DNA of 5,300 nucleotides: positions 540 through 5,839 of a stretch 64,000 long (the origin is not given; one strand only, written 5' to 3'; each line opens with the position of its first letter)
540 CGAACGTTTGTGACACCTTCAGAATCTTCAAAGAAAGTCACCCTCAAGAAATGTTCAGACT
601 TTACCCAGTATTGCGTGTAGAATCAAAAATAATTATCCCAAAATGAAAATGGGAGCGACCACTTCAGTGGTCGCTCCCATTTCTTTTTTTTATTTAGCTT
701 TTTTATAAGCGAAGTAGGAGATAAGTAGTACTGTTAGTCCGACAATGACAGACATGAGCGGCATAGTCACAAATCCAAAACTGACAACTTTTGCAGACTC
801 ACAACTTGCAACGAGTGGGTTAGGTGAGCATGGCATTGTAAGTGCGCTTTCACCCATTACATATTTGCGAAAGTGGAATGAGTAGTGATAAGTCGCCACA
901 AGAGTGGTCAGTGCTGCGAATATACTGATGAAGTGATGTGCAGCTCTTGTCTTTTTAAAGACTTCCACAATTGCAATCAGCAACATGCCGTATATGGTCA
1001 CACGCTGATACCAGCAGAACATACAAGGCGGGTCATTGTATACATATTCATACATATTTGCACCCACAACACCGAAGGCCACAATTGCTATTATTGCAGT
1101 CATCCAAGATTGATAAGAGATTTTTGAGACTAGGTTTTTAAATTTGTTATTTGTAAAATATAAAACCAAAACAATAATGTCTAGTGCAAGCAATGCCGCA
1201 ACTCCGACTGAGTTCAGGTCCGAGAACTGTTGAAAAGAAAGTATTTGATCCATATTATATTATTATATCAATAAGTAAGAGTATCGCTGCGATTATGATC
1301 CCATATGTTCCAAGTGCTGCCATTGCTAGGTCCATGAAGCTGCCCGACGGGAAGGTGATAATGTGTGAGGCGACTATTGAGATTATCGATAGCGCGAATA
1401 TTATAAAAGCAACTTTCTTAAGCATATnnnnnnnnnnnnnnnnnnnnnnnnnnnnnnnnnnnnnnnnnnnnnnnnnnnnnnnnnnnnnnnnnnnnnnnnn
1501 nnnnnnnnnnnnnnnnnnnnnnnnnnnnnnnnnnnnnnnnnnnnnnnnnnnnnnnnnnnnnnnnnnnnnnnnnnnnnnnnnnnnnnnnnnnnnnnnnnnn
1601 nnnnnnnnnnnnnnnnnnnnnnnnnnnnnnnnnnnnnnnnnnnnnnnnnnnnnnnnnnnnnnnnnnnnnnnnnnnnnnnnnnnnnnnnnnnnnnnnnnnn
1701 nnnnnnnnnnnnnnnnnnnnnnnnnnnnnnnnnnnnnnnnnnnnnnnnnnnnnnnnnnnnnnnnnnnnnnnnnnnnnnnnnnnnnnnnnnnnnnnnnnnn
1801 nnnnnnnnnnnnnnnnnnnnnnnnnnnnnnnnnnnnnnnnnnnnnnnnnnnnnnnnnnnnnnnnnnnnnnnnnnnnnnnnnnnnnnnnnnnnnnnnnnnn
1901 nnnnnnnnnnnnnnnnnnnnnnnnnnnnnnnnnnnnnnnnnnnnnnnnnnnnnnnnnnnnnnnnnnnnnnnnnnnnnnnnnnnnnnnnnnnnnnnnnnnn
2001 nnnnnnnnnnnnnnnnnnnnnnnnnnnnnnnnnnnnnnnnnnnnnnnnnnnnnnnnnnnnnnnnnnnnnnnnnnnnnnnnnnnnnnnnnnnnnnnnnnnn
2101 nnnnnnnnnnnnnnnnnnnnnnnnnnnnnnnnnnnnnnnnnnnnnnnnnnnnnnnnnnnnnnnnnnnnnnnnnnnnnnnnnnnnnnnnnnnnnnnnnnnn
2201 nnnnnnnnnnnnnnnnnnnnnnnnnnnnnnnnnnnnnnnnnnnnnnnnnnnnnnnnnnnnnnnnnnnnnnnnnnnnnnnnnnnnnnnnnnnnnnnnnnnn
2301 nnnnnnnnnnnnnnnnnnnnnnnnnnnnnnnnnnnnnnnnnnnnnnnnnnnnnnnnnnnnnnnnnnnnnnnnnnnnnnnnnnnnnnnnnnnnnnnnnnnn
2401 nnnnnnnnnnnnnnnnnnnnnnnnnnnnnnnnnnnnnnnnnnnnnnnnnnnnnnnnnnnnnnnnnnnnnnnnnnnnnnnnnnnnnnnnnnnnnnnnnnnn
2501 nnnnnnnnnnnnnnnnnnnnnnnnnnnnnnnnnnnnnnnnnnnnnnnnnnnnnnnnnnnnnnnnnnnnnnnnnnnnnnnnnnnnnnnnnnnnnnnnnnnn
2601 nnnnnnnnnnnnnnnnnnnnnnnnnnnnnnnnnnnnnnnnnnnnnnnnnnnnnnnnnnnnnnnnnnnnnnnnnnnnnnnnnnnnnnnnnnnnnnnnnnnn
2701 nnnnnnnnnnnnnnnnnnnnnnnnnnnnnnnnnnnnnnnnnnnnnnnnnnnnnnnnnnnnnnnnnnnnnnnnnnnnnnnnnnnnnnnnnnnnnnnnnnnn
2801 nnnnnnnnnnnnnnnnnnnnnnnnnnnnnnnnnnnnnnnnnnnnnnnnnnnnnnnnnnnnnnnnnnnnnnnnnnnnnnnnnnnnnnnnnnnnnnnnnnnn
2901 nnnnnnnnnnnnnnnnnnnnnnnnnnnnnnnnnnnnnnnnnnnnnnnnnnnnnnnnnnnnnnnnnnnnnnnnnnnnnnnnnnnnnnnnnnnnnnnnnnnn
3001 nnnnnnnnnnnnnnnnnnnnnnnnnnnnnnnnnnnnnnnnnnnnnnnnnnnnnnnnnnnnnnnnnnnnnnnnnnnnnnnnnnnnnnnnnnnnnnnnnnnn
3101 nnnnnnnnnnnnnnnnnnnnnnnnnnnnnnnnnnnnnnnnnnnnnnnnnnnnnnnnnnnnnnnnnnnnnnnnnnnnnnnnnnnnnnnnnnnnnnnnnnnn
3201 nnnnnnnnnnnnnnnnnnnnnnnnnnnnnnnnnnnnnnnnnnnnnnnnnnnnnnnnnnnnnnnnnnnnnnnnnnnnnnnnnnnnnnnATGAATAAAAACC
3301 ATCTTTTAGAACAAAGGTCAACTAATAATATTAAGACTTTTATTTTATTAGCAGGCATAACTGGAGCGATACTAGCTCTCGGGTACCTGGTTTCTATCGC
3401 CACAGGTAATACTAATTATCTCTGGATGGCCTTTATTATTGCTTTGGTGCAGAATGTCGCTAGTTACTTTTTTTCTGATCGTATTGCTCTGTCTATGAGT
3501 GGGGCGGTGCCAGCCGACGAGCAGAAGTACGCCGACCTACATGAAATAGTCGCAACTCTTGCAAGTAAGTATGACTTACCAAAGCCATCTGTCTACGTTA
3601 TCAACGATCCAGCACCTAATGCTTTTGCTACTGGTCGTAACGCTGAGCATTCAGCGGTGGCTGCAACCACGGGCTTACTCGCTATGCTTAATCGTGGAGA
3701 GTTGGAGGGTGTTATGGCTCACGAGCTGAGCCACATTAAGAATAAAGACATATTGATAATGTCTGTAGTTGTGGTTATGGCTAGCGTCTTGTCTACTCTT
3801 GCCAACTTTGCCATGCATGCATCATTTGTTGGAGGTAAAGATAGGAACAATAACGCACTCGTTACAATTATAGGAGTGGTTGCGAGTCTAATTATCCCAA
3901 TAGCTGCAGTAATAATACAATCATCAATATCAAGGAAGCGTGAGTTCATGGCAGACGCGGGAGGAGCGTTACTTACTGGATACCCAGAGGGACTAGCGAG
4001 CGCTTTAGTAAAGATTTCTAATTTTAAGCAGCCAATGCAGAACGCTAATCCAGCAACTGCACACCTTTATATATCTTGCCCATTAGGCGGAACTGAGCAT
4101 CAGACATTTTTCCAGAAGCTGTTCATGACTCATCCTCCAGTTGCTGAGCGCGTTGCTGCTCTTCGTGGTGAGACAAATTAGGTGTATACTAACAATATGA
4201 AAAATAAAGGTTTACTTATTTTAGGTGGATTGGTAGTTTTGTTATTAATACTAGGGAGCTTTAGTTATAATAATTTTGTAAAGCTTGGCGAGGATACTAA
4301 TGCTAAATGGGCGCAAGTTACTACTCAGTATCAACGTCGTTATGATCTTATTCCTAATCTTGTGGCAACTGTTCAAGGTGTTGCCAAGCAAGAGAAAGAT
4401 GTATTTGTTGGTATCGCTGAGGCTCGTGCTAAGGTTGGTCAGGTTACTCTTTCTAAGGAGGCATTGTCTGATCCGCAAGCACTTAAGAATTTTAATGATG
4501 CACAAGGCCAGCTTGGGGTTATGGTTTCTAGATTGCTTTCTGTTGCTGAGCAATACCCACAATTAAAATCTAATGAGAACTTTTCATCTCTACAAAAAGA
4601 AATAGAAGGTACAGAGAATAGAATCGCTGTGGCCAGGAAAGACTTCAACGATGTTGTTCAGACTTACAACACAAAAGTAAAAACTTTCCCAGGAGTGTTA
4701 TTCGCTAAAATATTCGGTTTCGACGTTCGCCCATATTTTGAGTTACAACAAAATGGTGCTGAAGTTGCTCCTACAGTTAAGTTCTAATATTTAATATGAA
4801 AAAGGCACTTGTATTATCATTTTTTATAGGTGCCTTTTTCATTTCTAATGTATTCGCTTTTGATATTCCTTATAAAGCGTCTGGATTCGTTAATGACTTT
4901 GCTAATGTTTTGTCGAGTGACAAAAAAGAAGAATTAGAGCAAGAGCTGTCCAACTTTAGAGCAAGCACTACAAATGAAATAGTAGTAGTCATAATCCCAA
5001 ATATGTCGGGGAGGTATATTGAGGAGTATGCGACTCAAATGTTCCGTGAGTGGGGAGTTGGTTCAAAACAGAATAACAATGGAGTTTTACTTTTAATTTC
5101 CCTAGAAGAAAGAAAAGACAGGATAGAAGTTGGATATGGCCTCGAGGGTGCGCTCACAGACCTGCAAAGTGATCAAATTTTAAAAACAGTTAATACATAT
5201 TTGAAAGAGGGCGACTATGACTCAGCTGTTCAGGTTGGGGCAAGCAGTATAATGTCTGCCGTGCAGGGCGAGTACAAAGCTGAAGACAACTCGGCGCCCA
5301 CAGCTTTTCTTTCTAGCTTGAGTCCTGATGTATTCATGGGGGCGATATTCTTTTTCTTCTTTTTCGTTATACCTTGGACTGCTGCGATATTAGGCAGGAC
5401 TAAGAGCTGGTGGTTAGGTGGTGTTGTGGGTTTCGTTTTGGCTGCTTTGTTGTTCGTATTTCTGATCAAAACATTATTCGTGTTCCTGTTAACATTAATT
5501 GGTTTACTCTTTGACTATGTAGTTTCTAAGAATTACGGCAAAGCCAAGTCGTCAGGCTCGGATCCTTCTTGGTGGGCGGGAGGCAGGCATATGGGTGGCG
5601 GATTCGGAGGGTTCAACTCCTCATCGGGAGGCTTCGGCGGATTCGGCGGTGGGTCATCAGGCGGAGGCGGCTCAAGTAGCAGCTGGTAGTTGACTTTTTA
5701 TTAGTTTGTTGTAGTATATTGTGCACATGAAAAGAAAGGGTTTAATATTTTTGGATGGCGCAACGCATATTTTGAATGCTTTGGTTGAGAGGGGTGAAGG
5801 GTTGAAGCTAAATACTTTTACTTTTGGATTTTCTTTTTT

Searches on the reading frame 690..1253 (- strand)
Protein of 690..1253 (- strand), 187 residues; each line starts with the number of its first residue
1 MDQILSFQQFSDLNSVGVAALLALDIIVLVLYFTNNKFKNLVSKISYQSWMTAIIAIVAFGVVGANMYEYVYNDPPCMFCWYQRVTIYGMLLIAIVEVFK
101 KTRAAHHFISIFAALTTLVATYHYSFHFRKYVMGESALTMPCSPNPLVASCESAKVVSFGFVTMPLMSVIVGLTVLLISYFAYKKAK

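Call 31: search_protein_families(library=pfam, proteins=[window:690-1253:-], max_evalue=0.001)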
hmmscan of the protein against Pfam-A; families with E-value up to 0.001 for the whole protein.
window:690-1253:- (187 aa): 1 family
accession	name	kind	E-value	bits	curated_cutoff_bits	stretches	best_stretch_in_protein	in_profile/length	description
PF02600.21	DsbB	-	7.5e-12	46.3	22.1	1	50-180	4-146/148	Disulfide bond formation protein DsbB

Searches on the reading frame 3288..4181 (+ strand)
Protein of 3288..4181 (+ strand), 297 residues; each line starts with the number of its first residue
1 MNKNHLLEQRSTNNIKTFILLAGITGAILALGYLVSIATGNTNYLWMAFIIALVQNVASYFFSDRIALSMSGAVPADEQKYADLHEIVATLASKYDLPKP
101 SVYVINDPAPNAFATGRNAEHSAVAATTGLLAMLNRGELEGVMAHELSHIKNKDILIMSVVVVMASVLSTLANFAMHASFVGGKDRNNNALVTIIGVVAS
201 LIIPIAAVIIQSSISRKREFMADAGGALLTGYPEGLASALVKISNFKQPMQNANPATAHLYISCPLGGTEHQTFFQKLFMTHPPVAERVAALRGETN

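Call 31: search_protein_families(library=pfam, proteins=[window:3288-4181:+], max_evalue=0.001)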
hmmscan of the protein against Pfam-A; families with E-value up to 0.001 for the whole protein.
window:3288-4181:+ (297 aa): 3 families
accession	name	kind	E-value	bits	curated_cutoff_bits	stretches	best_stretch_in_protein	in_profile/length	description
PF01435.24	Peptidase_M48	-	2.4e-37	129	20.3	1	79-295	2-185/186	Peptidase family M48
PF05569.17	Peptidase_M56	-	0.00034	20.3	31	0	126-165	180-219/296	BlaR1 peptidase M56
PF20303.3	YLATT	-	0.00069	19.9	26.7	1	155-218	2-63/107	YEATS-Like-Associating Three TM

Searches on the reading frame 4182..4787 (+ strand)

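Call 31: search_protein_families(library=pfam, proteins=[window:4182-4787:+], max_evalue=0.001)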
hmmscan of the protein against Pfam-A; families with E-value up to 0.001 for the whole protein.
window:4182-4787:+ (201 aa): 1 family
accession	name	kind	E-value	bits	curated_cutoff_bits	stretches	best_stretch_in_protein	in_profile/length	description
PF04011.17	LemA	-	1.3e-55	187.8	26.2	1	42-201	1-149/149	LemA family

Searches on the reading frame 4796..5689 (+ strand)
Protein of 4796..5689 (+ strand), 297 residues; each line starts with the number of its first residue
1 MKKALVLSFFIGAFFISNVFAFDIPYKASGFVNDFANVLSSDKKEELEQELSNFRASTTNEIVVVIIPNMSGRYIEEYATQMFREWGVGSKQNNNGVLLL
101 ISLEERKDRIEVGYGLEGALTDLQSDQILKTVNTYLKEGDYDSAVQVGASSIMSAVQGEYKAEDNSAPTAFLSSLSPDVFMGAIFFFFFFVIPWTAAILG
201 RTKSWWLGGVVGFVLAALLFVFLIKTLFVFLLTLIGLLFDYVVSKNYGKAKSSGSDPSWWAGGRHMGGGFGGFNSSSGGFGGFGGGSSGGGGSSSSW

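Call 31: search_protein_families(library=pfam, proteins=[window:4796-5689:+], max_evalue=0.001)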
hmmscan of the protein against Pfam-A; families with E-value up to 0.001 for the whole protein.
window:4796-5689:+ (297 aa): 1 family
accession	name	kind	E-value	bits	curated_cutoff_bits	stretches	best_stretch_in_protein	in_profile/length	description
PF04536.20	TPM_phosphatase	-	4.3e-40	137.1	22.1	1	32-153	1-123/125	TPM domain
